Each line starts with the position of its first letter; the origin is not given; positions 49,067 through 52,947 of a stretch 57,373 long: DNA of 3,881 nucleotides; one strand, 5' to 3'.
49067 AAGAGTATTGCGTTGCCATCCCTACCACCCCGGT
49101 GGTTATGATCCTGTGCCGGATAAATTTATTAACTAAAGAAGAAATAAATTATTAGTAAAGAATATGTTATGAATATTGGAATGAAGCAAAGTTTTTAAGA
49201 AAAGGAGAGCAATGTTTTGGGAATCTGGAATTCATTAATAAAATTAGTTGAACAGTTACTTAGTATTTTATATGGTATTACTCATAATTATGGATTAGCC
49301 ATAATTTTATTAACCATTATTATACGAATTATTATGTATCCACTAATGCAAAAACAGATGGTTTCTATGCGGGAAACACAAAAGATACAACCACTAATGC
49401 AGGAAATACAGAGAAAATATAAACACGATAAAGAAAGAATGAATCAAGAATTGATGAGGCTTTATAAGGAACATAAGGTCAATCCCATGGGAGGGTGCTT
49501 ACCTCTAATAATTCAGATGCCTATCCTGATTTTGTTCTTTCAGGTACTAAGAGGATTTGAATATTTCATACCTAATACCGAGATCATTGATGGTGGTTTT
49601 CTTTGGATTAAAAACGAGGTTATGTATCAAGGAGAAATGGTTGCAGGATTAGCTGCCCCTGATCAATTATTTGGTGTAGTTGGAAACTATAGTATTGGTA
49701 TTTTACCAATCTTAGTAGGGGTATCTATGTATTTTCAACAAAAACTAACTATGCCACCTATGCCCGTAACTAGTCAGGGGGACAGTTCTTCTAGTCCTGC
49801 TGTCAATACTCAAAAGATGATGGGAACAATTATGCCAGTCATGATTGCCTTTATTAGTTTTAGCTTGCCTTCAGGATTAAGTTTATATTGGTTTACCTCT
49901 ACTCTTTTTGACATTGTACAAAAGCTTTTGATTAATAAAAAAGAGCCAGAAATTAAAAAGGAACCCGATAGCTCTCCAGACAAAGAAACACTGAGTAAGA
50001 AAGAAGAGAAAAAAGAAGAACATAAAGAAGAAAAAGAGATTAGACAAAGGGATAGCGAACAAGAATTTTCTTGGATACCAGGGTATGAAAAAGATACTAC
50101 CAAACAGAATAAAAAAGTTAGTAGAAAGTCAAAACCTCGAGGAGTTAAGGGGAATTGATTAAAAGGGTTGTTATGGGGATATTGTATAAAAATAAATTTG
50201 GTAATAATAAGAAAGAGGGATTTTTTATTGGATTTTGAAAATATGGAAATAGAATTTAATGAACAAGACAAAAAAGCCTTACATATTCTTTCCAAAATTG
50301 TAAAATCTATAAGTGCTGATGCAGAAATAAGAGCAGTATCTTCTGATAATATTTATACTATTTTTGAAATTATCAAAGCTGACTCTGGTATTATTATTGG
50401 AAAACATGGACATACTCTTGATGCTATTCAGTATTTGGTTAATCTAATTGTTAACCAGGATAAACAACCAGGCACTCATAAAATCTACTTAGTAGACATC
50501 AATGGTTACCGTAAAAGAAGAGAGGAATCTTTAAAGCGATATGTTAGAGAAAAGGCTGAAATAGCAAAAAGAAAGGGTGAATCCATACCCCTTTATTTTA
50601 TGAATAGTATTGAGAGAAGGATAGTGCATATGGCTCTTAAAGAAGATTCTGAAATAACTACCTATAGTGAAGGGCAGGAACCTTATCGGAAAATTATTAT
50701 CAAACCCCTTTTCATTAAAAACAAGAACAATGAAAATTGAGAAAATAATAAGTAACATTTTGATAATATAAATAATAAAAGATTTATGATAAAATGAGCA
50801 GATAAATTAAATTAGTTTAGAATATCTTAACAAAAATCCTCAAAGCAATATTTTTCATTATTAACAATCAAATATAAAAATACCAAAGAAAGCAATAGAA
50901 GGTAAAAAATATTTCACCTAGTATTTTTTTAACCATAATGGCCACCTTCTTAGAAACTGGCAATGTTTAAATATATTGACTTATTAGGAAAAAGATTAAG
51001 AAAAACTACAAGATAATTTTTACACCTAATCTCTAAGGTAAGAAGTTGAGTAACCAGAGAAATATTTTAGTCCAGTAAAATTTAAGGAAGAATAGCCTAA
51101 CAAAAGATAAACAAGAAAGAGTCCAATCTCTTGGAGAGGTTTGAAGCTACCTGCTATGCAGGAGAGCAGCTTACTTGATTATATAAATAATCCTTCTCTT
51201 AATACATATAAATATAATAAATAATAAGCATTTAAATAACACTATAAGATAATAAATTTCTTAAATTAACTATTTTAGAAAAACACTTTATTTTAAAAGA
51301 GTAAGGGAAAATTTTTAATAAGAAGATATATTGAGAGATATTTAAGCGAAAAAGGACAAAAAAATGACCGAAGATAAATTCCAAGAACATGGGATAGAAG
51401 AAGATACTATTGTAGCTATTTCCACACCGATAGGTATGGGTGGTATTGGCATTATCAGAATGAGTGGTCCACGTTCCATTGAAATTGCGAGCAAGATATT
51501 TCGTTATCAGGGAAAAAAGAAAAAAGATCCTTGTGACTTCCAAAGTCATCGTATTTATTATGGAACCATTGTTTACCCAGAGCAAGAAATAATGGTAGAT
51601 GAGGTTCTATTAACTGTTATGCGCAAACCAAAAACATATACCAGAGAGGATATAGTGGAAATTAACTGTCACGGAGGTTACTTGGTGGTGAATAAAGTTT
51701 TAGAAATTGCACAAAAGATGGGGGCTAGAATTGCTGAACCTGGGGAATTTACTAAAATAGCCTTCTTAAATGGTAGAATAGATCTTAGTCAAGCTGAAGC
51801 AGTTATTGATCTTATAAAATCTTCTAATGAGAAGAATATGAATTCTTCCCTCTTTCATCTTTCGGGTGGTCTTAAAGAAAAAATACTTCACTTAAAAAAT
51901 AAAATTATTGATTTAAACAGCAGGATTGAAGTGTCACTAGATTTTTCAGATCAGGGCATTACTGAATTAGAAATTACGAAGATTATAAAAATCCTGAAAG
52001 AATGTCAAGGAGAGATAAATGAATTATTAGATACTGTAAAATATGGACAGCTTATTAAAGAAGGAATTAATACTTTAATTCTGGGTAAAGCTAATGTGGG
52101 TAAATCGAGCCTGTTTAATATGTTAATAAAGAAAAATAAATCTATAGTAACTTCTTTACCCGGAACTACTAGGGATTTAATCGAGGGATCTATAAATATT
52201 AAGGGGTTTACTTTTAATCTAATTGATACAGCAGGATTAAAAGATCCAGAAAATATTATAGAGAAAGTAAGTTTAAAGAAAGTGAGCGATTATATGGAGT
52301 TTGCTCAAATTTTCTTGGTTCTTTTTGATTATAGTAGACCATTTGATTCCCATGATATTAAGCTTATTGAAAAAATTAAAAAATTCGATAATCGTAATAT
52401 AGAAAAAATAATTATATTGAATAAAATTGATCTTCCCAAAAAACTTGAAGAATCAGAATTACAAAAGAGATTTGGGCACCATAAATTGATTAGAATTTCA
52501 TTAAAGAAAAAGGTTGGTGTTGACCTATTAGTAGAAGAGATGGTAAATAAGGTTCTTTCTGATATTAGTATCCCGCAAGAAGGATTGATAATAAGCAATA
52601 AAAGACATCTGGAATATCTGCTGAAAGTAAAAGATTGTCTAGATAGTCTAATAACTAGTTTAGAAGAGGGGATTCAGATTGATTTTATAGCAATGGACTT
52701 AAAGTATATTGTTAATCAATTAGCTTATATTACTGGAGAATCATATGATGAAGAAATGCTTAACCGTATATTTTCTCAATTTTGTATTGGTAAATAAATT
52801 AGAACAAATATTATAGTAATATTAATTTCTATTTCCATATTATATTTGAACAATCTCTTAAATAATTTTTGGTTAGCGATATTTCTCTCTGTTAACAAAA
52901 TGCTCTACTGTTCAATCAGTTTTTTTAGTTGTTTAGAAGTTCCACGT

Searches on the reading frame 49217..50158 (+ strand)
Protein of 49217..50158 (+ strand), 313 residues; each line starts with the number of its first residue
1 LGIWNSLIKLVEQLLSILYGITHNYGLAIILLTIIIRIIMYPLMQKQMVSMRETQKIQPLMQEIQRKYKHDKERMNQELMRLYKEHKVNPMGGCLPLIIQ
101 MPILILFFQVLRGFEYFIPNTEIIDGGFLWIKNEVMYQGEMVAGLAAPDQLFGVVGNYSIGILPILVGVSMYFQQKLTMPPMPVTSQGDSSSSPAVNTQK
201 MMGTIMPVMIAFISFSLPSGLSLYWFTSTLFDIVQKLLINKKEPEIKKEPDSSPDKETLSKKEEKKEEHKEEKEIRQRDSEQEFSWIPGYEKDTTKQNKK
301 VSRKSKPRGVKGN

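Call 68: search_protein_families(library=pfam, proteins=[window:49217-50158:+], max_evalue=0.0001)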
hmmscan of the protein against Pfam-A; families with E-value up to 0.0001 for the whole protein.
window:49217-50158:+ (313 aa): 1 family
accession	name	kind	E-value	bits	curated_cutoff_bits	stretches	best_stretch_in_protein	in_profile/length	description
PF02096.25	60KD_IMP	-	1.9e-60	204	35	1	25-241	1-163/163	60Kd inner membrane protein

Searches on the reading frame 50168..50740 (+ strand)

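Call 68: search_protein_families(library=pfam, proteins=[window:50168-50740:+], max_evalue=0.0001)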
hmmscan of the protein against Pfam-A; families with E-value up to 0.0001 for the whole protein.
window:50168-50740:+ (190 aa): 2 families
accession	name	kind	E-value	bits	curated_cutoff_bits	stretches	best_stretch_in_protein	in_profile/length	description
PF01424.28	R3H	-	1.7e-13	50.8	26.8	1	120-180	1-60/60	R3H domain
PF13083.13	KH_KhpA-B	-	2.3e-12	47.1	32.1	1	39-100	6-67/73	KhpA/KhpB, KH domain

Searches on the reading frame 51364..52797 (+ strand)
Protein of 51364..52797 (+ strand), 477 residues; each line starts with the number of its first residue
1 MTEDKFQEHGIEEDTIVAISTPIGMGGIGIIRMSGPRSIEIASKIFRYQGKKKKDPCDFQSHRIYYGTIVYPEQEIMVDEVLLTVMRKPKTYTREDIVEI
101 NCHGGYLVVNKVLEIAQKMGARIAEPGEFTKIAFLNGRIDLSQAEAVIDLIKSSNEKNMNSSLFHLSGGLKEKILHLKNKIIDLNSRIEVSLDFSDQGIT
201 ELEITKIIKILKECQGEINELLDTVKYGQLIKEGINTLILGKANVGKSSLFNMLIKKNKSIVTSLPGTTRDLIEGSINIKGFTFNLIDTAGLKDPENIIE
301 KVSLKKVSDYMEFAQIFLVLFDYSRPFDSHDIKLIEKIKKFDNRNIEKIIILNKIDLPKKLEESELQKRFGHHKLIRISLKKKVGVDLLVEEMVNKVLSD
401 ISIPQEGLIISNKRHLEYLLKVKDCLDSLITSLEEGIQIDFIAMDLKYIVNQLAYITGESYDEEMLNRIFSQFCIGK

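Call 69: search_protein_families(library=pfam, proteins=[window:51364-52797:+], max_evalue=0.0001)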
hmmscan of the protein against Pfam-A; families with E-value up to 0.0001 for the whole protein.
window:51364-52797:+ (477 aa): 10 families
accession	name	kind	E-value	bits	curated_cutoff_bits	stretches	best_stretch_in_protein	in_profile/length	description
PF12631.12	MnmE_helical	-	8.8e-51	173.5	40.1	1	141-474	1-211/211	MnmE helical domain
PF10396.14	TrmE_N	-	1.4e-41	141.8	29.8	1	15-138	1-117/117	GTP-binding protein TrmE N-terminus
PF01926.29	MMR_HSR1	-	1.2e-21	77.4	21.9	1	238-354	3-113/113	50S ribosome-binding GTPase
PF00071.28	Ras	-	1.8e-08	34.5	21.6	1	238-398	3-161/162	Ras family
PF02421.24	FeoB_N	-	1e-07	32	27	1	237-391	3-154/156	Ferrous iron transport protein B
PF00025.27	Arf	-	1.4e-06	28.3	22.3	1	232-377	12-147/174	ADP-ribosylation factor family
PF08477.19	Roc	-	3.2e-06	27.8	27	1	238-356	3-119/119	Ras of Complex, Roc, domain of DAPkinase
PF04548.22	AIG1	-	3.1e-05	23.8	27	1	237-352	3-122/212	AIG1 family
PF03193.22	RsgA_GTPase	-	5.2e-05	23.6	30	0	231-262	104-134/174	RsgA GTPase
PF16897.10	MMR_HSR1_Xtn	-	5.5e-05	23.5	35.2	0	334-396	45-103/106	C-terminal region of MMR_HSR1 domain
